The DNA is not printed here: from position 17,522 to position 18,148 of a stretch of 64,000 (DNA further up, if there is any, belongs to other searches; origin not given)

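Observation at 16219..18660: TrpB2-type PLP enzyme clustered with a Cys4 Rieske-like ferredoxin-fold protein and a CDP-alcohol phosphatidyltransferase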

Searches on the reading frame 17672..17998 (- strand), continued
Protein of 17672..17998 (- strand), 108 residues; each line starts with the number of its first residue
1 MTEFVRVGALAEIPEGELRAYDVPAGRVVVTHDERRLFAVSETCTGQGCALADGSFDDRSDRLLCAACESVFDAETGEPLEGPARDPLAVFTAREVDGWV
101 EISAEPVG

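Call 12: find_encoding_contigs(protein=P0042, flank=8000, max_places=3)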
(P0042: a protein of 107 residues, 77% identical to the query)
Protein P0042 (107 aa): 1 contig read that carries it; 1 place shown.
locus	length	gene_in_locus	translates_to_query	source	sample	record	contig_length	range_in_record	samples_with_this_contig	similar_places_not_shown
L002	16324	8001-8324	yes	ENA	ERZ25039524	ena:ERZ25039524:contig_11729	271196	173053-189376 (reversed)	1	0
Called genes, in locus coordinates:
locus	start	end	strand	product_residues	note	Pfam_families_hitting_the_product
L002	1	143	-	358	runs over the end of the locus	PF13520:AA_permease_2, PF00324:AA_permease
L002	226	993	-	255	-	PF00106:adh_short, PF08659:KR (weak), PF13561:adh_short_C2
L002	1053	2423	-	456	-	PF01968:Hydantoinase_A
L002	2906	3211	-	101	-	PF20906:S-Me-THD_C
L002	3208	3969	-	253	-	PF06032:S-Me-THD_N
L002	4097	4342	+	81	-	-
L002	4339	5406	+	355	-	PF00171:Aldedh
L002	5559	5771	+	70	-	PF00171:Aldedh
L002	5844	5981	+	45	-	-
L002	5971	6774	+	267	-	-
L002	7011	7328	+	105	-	-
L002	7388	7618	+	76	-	-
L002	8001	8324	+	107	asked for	PF00355:Rieske, PF13806:Rieske_2 (weak)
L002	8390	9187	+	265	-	PF00291:PALP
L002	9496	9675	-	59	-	-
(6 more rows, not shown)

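Call 14: find_related_loci(query=A1, collection=genome_contigs, flank=7000)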
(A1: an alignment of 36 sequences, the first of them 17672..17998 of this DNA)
Query A1 (108 aa) in genome_contigs; peptide patterns used: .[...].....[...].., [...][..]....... (x = any residue, [..] = any of these).
599 stretches matched a pattern (row limit reached: there are more); 42 encode a relative of the query (tblastn E <= 1e-3); 42 distinct loci.
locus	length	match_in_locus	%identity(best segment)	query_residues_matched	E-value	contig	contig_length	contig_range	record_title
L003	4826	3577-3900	96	1-108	3e-66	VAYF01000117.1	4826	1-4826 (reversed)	MAG: Actinobacteria bacterium isolate AC_51 14_1009_13_30cm_scaffold_20590, whole genome shotgun sequence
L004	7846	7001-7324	94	1-108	4e-65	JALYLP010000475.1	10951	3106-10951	MAG: Actinomycetota bacterium isolate AFD bin42 SD1484-86_k127_387407, whole genome shotgun sequence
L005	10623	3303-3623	90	1-107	4e-62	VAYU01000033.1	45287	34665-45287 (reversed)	MAG: Actinobacteria bacterium isolate AC_66 14_1009_16_30cm_scaffold_678, whole genome shotgun sequence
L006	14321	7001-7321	79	1-107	5e-54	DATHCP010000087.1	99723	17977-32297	MAG TPA_asm: Actinomycetota bacterium isolate SMAG_U12370 k141_63891, whole genome shotgun sequence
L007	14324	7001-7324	72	1-108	2e-51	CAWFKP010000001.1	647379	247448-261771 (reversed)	MAG: uncultured Actinomycetes bacterium isolate MFD00392.bin.2.405 genome assembly, contig: contig_17313, whole genome s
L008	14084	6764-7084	75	1-107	4e-51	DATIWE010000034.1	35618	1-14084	MAG TPA_asm: Actinomycetota bacterium isolate SMAG_U15215 k141_2221066, whole genome shotgun sequence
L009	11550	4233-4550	74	2-107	2e-51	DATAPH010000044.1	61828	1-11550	MAG TPA_asm: Actinomycetota bacterium isolate SMAG_U5436 k141_5450086, whole genome shotgun sequence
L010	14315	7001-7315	73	3-107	8e-51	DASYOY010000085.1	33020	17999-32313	MAG TPA_asm: Actinomycetota bacterium isolate SMAG_U4442 k141_872670, whole genome shotgun sequence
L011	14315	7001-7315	74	3-107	1e-50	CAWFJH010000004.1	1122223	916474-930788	MAG: uncultured Actinomycetes bacterium isolate MFD02242.bin.2.325 genome assembly, contig: contig_5329, whole genome sh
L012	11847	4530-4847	71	1-106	2e-50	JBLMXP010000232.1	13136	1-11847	MAG: Planctomycetaceae bacterium isolate MAG253 PRJNA957066_bin34_renamed_231, whole genome shotgun sequence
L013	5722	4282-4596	71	3-107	2e-50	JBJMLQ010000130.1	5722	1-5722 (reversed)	MAG: Actinomycetota bacterium isolate H1_18_all_fractions_metab_conc_61_70_18 k255_4646747, whole genome shotgun sequenc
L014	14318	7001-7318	71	3-108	2e-49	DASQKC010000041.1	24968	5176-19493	MAG TPA_asm: Actinomycetota bacterium isolate SMAG_U11902 k141_61400, whole genome shotgun sequence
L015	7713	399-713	69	3-107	9e-48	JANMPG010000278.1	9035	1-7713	MAG: Actinomycetes bacterium isolate OTE_51_metabat_502 OTE_51_k141_3618541, whole genome shotgun sequence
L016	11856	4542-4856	70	3-107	1e-47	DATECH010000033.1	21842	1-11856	MAG TPA_asm: Actinomycetota bacterium isolate SMAG_U8266 k141_783992, whole genome shotgun sequence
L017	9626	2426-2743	62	1-106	3e-43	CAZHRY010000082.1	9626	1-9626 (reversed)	MAG TPA_asm: uncultured Actinomycetes bacterium isolate binchicken_co274_23 genome assembly, contig: NODE_17180_length_9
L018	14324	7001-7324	63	1-108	1e-42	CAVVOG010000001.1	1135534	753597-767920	MAG: uncultured Actinomycetes bacterium isolate MFD09779.bin.1.329 genome assembly, contig: contig_1082, whole genome sh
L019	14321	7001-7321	63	1-107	1e-40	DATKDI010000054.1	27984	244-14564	MAG TPA_asm: Actinomycetota bacterium isolate SMAG_U14468 k141_3792729, whole genome shotgun sequence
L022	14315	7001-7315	64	3-106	2e-38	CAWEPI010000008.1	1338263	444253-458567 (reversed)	MAG: uncultured Actinomycetes bacterium isolate MFD02159.bin.1.80 genome assembly, contig: contig_33062, whole genome sh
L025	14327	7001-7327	58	1-108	3e-38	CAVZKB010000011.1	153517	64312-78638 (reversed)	MAG: uncultured Actinomycetes bacterium isolate MFD05442.bin.1.261 genome assembly, contig: contig_45043, whole genome s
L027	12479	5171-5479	57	4-106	1e-37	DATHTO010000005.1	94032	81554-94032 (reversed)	MAG TPA_asm: Actinomycetota bacterium isolate SMAG_U16079 k141_1276241, whole genome shotgun sequence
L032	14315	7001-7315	59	3-106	6e-37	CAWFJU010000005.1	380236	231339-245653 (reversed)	MAG: uncultured Actinomycetes bacterium isolate MFD04651.bin.2.123 genome assembly, contig: contig_1570, whole genome sh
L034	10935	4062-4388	52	1-108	5e-35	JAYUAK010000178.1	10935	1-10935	MAG: Actinomycetota bacterium isolate GFS_6474 GFS_6474_177, whole genome shotgun sequence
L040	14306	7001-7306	47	1-103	2e-25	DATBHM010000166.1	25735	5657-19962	MAG TPA_asm: Actinomycetota bacterium isolate SMAG_U3866 k141_1642666, whole genome shotgun sequence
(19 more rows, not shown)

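Call 21: predict_structure(alignment_id=A1)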
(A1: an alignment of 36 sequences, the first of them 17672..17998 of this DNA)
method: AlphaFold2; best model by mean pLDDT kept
length: 108 residues; sequences in the alignment: 36
mean_pLDDT: 95.3   pTM: 0.86
mean pLDDT of the five models: 95.3, 95.1, 94.5, 94.5, 93.0
residues with pLDDT >= 90: 100; 70-90: 7; 50-70: 1; < 50: 0
segments of 3 or more residues with pLDDT < 50: none
pLDDT, mean of each block of 10 residues (from residue 1): 91 92 97 94 97 95 97 98 98 97 93
secondary structure, 60 per line:
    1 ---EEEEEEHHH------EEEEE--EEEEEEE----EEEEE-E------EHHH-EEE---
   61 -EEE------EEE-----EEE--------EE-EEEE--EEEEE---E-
elements in order: E4-9 E19-23 E26-32 E37-41 E55-57 E62-64 E71-73 E79-81 E93-96 E99-103
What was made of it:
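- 17672..17998 (-): 108-aa soluble, acidic (22 D/E against 9 K/R) Rieske-fold protein with a four-cysteine site in place of the Cys2His2 site. AF2 pLDDT 95.3 (call 21).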

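Call 24: fold_search(model_id=the predicted structure, library=pdb)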
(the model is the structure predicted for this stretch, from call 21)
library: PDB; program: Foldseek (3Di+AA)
matches with E <= 10: 391; with E <= 0.001: 126
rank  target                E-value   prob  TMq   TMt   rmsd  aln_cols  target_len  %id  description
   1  7bui_E                6.9e-08  1.00  0.88  0.88   2.2       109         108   26  Complex of reduced oxygenase and oxidized ferredoxin in carbazole 1,9a- dioxygenase (released 2021-04-07)
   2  4nb8_E                8.6e-08  1.00  0.89  0.87   1.5       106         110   24  Oxygenase with Ile262 replaced by Leu and ferredoxin complex of carbazole 1,9a-dioxygenase (released 2014-03-26)
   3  1vck                  8.6e-08  1.00  0.87  0.90   1.6       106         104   26  Crystal structure of ferredoxin component of carbazole 1,9a-dioxygenase of Pseudomonas resinovorans strain CA10 (released 2005-03-01)
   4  6llh_F                2.0e-07  1.00  0.88  0.90   1.6       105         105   27  Biphenyl-2,3-diol-soaked resting complex of Oxy and Fd in carbazole 1,9a-dioxygenase (released 2021-01-27)
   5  4nbb_E                2.1e-07  1.00  0.88  0.84   1.6       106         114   26  Carbazole- and oxygen-bound oxygenase with Ile262 replaced by Val and ferredoxin complex of carbazole 1,9a-dioxygenase (released 2014-03-26)
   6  4nb9_E                2.2e-07  1.00  0.88  0.85   1.6       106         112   26  Oxygenase with Ile262 replaced by Val and ferredoxin complex of carbazole 1,9a-dioxygenase (released 2014-03-26)
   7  2de5_D                2.7e-07  1.00  0.88  0.90   1.5       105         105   27  Crystal structure of the electron transfer complex between oxygenase and ferredoxin in carbazole 1,9a-dioxygenase (released 2006-12-05)
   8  4nbc_F                3.1e-07  1.00  0.87  0.91   1.6       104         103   25  Oxygenase with Phe275 replaced by Trp and ferredoxin complex of carbazole 1,9a-dioxygenase (form1) (released 2014-03-26)
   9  4nbe_E                3.4e-07  1.00  0.89  0.86   1.5       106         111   24  Fluorene-bound oxygenase with Phe275 replaced by Trp and ferredoxin complex of carbazole 1,9a-dioxygenase (form2) (released 2014-03-26)
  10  8hn2_A                3.4e-07  1.00  0.78  0.77   2.3       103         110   25  Selenomethionine-labelled soluble domain of Rieske iron-sulfur protein from chlorobaculum tepidum (released 2023-07-05)
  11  7buh                  4.7e-07  1.00  0.87  0.83   1.5       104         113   25  Reduced ferredoxin of carbazole 1,9a-dioxygenase (released 2021-04-07)
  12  2de5_E                4.7e-07  1.00  0.89  0.90   1.5       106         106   26  Crystal structure of the electron transfer complex between oxygenase and ferredoxin in carbazole 1,9a-dioxygenase (released 2006-12-05)
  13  2de7_E                5.2e-07  1.00  0.89  0.90   1.5       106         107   26  The substrate-bound complex between oxygenase and ferredoxin in carbazole 1,9a-dioxygenase (released 2006-12-05)
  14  3gce                  9.3e-07  1.00  0.91  0.94   1.3       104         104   25  Ferredoxin of carbazole 1,9a-dioxygenase from Nocardioides aromaticivorans IC177 (released 2009-09-15)
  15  2qpz                  1.0e-06  1.00  0.87  0.91   1.5       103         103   21  Naphthalene 1,2-dioxygenase Rieske ferredoxin (released 2008-09-02)
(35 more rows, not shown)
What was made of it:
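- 17672..17998 (-): Foldseek TM 0.88-0.91 to Rieske ferredoxins (call 24).
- On Rieske [2Fe-2S] domain (PF00355): TM 0.88-0.91 to solved Rieske ferredoxins (call 24).
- Closest known: Rieske-type ferredoxins of ring-hydroxylating oxygenase systems. Same: About 105 aa, soluble and acidic, with the same three-sheet Rieske fold (TM 0.86-0.91, calls 21, 24).
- Closest known: NirD / Rieske_2 small subunits that lack the cluster. Same: Structural match at TM 0.85 (call 24).
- Fold: pLDDT 95.3 and TM 0.88-0.91 to CarAc-type ferredoxins (calls 21, 24). M. tuberculosis NirD, 4AIV, is a structural match at TM 0.85 (call 24).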

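Call 42: search_protein_families(library=pfam, proteins=[L025:7333-8238:+, L034:5134-6738:+, L025:8365-9936:-, L014:7349-8269:+, L032:7368-8351:+, L040:4123-5019:-, L040:5046-5876:-, L022:7330-7926:-, L027:5535-6584:+, L018:7331-8560:-], max_evalue=0.001)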
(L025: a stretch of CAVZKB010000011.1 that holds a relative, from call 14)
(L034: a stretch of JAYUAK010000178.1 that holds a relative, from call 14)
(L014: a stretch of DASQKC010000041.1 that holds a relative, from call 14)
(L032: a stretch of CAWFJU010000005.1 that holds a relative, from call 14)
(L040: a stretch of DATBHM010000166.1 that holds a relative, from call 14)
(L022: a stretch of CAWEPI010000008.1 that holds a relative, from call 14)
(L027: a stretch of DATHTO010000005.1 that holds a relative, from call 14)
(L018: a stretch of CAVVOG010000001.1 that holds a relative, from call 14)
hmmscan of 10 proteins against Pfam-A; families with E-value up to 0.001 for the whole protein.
L025:7333-8238:+ (301 aa): 5 families
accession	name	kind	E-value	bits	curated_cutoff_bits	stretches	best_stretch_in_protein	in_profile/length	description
PF03446.21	NAD_binding_2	-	3e-38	131.8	21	1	2-154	1-154/161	NAD binding domain of 6-phosphogluconate dehydrogenase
PF00393.24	6PGD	-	7.1e-20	72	27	1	167-277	1-118/290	6-phosphogluconate dehydrogenase, C-terminal domain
PF02826.25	2-Hacid_dh_C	-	2.2e-06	27.6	25.1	1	2-77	38-109/178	D-isomer specific 2-hydroxyacid dehydrogenase, NAD binding domain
PF03807.23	F420_oxidored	-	0.00029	21.8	21.6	1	2-71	1-71/94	NADP oxidoreductase coenzyme F420-dependent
PF02737.24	3HCDH_N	-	0.00044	20.6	22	1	3-44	2-43/180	3-hydroxyacyl-CoA dehydrogenase, NAD binding domain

L034:5134-6738:+ (534 aa): 2 families
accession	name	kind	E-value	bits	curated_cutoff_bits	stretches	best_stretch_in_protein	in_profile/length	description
PF02781.21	G6PD_C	-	2.1e-102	342.6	27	1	250-526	1-292/296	Glucose-6-phosphate dehydrogenase, C-terminal domain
PF00479.28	G6PD_N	-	1.9e-60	205.1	22.1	1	70-248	1-183/183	Glucose-6-phosphate dehydrogenase, NAD binding domain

L025:8365-9936:- (523 aa): 1 family
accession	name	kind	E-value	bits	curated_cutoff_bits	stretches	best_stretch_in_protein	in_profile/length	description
PF01186.22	Lysyl_oxidase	-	9.7e-11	42.1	20.4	1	357-486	83-198/204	Lysyl oxidase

L014:7349-8269:+ (306 aa): 1 family
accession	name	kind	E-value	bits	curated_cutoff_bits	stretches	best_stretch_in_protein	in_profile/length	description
PF00248.27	Aldo_ket_red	-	3.1e-65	220.6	24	1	16-305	2-289/291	Aldo/keto reductase family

L032:7368-8351:+ (327 aa): 4 families
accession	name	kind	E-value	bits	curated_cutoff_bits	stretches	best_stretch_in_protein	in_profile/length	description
PF07676.18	PD40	-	5.4e-41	138.2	20.9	4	166-200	3-38/38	WD40-like Beta Propeller Repeat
PF00930.27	DPPIV_N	-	7.1e-12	45.2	22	0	107-171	22-82/354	Dipeptidyl peptidase IV (DPP IV) N-terminal region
PF14583.12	Pectate_lyase22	-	1.8e-05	24.1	30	0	154-201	333-380/386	Oligogalacturonate lyase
PF25174.1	Beta-prop_THOC3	-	8.1e-05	22.2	305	0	179-308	10-125/272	THOC3 beta-propeller domain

L040:4123-5019:- (298 aa): 4 families
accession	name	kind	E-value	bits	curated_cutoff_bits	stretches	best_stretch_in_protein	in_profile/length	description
PF01149.29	Fapy_DNA_glyco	-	1.3e-29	103.6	25.5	1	29-147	1-116/117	Formamidopyrimidine-DNA glycosylase N-terminal domain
PF06831.19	H2TH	-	1.2e-17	64.2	34.7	1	164-251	1-90/93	Formamidopyrimidine-DNA glycosylase H2TH domain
PF06827.20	zf-FPG_IleRS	-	5.5e-09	36.1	21.3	1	267-292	3-28/30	Zinc finger found in FPG and IleRS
PF07191.17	Zn_ribbon_6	-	0.00022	21.6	25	1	266-294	30-58/67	Double zinc ribbon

L040:5046-5876:- (276 aa): 5 families
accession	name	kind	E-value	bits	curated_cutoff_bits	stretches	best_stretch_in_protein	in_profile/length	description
PF12146.15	Hydrolase_4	-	3.2e-60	203.8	27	1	26-251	2-239/239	Serine aminopeptidase, S33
PF00561.26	Abhydrolase_1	-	3.7e-20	73.1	25.8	1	30-134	2-102/245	alpha/beta hydrolase fold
PF12697.13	Abhydrolase_6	-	1.2e-14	55.9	26.3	1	33-252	3-210/217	Alpha/beta hydrolase family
PF00326.27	Peptidase_S9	-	1.5e-05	25.1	22.6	0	46-120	5-84/213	Prolyl oligopeptidase family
PF02129.25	Peptidase_S15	-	0.00022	21.4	23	0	46-90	42-84/262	X-Pro dipeptidyl-peptidase (S15 family)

L022:7330-7926:- (198 aa): 1 family
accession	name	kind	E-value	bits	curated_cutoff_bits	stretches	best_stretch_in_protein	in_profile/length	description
PF01569.27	PAP2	-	8.7e-13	48.6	27.2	1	85-191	3-120/130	PAP2 superfamily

L027:5535-6584:+ (349 aa): 6 families
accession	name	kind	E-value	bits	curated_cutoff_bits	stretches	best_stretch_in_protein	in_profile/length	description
PF07676.18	PD40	-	2.2e-15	56.6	20.9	1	275-294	11-30/38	WD40-like Beta Propeller Repeat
PF25174.1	Beta-prop_THOC3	-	4.8e-08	32.8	305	1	146-249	53-151/272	THOC3 beta-propeller domain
PF00930.27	DPPIV_N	-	6e-07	29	22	0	249-294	19-64/354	Dipeptidyl peptidase IV (DPP IV) N-terminal region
PF25460.1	Beta-prop_Aladin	-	0.0002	21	171.1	0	146-201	117-170/340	Aladin seven-bladed propeller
PF00400.38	WD40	-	0.00043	21.2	27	0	189-202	16-29/39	WD domain, G-beta repeat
PF23414.1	Beta-prop_EML_2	-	0.00082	19.3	90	0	149-268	8-120/266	Echinoderm microtubule-associated protein second beta-propeller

L018:7331-8560:- (409 aa): 1 family
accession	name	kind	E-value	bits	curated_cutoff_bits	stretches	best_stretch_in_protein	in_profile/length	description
PF17164.10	DUF5122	-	2.8e-24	85.5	27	3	328-363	1-36/36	Domain of unknown function (DUF5122) beta-propeller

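Call 45: search_protein_representatives(alignment_id=A1)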
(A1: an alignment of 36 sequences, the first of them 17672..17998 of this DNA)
Query: 36 sequences, 108 profile positions. Proteins with E-value up to 0.001 (for the whole library): 4914; up to 1e-10: 311; up to 1e-30: 6. The best 150 are listed.
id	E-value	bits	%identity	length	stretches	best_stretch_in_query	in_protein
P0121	3.5e-50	184.8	-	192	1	5-107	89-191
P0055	7.4e-40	151.6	-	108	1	1-84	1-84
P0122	6.0e-33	129.4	-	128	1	2-80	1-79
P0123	2.5e-32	127.3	-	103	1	18-93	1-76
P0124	5.4e-32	126.3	-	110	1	3-104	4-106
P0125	5.8e-31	123.0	-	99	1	34-106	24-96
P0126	3.6e-30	120.4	-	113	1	3-104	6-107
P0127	1.5e-28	115.2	-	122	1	3-104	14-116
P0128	1.4e-27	112.1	-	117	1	2-94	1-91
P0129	2.8e-26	107.9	-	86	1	2-68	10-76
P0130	1.7e-25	105.4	-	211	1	4-105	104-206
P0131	4.5e-22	94.4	-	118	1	3-77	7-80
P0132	2.0e-21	92.3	-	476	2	3-107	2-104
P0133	2.8e-21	91.8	-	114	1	23-103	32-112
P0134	2.9e-21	91.8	-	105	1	5-103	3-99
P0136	2.2e-20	88.9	-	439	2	15-105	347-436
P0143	4.7e-19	84.6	-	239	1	5-102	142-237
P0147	1.8e-18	82.8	-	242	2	6-94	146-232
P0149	3.0e-18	82.1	-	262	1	6-104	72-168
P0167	5.2e-16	74.9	-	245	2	11-95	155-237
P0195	2.3e-14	69.6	-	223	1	7-104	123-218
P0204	4.9e-14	68.5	-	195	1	10-98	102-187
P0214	1.1e-13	67.3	-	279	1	5-104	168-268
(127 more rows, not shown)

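Call 48: search_protein_families(library=pfam, proteins=[P0121, P0130, P0143, P0147, P0167, P0195, P0204, P0214, P0136, P0149], max_evalue=0.001)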
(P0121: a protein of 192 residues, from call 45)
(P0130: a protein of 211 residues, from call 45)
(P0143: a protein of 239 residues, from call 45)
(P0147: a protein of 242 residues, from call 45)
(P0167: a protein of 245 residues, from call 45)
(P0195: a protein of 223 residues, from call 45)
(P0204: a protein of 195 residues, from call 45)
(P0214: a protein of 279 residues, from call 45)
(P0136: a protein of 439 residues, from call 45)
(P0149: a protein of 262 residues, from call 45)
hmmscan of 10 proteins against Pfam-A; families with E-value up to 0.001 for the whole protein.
P0121 (192 aa): 2 families
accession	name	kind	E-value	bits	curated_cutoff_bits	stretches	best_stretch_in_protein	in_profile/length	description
PF02607.22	B12-binding_2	-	5e-17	62.3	23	1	2-66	11-74/74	B12 binding domain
PF00355.32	Rieske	-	3.1e-08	33.9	20.3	1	89-175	3-87/88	Rieske [2Fe-2S] domain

P0130 (211 aa): 1 family
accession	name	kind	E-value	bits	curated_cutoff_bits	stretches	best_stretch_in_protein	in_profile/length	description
PF00355.32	Rieske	-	5.4e-07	29.9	20.3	1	108-156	6-55/88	Rieske [2Fe-2S] domain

P0143 (239 aa): 3 families
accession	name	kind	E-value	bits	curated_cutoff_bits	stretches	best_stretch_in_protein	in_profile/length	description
PF00355.32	Rieske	-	1e-22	80.3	20.3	1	142-227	3-88/88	Rieske [2Fe-2S] domain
PF13806.12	Rieske_2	-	3.9e-08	33.6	27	1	141-237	2-103/104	Rieske-like [2Fe-2S] domain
PF22543.2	Rieske_4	-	8.4e-05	23.3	28.4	1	143-215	2-78/119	Soluble Rieske-type ferredoxin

P0147 (242 aa): 2 families
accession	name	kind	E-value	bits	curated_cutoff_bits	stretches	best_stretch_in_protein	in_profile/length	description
PF00355.32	Rieske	-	3e-39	133.2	20.3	2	146-230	4-88/88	Rieske [2Fe-2S] domain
PF13806.12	Rieske_2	-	7.4e-12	45.6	27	1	146-239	4-102/104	Rieske-like [2Fe-2S] domain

P0167 (245 aa): 3 families
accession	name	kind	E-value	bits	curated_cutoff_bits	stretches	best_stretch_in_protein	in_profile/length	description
PF00355.32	Rieske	-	1.5e-38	131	20.3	2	154-234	8-88/88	Rieske [2Fe-2S] domain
PF13806.12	Rieske_2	-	3.6e-20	72.3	27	2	22-115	4-103/104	Rieske-like [2Fe-2S] domain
PF22543.2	Rieske_4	-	1.1e-16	61.6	28.4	1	23-92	3-76/119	Soluble Rieske-type ferredoxin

P0195 (223 aa): 4 families
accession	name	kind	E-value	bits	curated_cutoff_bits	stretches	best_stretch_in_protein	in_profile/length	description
PF00355.32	Rieske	-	3.3e-18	65.8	20.3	1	119-205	1-87/88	Rieske [2Fe-2S] domain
PF13806.12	Rieske_2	-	1.5e-10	41.4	27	1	119-217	1-104/104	Rieske-like [2Fe-2S] domain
PF22543.2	Rieske_4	-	2.4e-07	31.5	28.4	1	139-194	19-78/119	Soluble Rieske-type ferredoxin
PF09990.14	DUF2231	-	6.5e-07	29.9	26.4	1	51-111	1-61/139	Predicted membrane protein (DUF2231)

P0204 (195 aa): 3 families
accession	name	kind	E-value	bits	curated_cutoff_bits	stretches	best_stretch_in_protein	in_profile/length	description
PF00355.32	Rieske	-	2.5e-19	69.4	20.3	1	102-181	8-87/88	Rieske [2Fe-2S] domain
PF13806.12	Rieske_2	-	4e-07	30.4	27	1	108-193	14-104/104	Rieske-like [2Fe-2S] domain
PF05887.16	Trypan_PARP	-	0.00019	21.9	100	1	49-103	65-119/134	Procyclic acidic repetitive protein (PARP)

P0214 (279 aa): 4 families
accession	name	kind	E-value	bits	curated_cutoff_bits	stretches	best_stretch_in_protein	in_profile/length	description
PF09990.14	DUF2231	-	4.5e-26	92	26.4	1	10-141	2-134/139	Predicted membrane protein (DUF2231)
PF00355.32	Rieske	-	8.4e-18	64.5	20.3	1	168-256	3-88/88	Rieske [2Fe-2S] domain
PF13806.12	Rieske_2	-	1.1e-09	38.6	27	1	167-266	2-103/104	Rieske-like [2Fe-2S] domain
PF22543.2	Rieske_4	-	0.00015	22.4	28.4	1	186-241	18-75/119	Soluble Rieske-type ferredoxin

P0136 (439 aa): 4 families
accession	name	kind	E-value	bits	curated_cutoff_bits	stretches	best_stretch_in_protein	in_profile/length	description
PF00355.32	Rieske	-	3.3e-37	126.7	20.3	2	333-422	1-87/88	Rieske [2Fe-2S] domain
PF13806.12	Rieske_2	-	5.3e-22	78.1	27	2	24-120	2-103/104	Rieske-like [2Fe-2S] domain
PF22543.2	Rieske_4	-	1.2e-09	38.9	28.4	1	352-416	16-83/119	Soluble Rieske-type ferredoxin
PF09990.14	DUF2231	-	2.6e-05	24.7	26.4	1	200-322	1-137/139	Predicted membrane protein (DUF2231)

P0149 (262 aa): 2 families
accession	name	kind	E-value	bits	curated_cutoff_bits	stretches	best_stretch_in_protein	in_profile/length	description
PF00355.32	Rieske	-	6.5e-21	74.5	20.3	1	73-155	5-87/88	Rieske [2Fe-2S] domain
PF13806.12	Rieske_2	-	3.1e-09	37.1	27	1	74-166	6-103/104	Rieske-like [2Fe-2S] domain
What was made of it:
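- Tried and rejected: They carry DUF2231 or tandem Rieske domains, apart from one odd B12-cap fusion (call 48).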
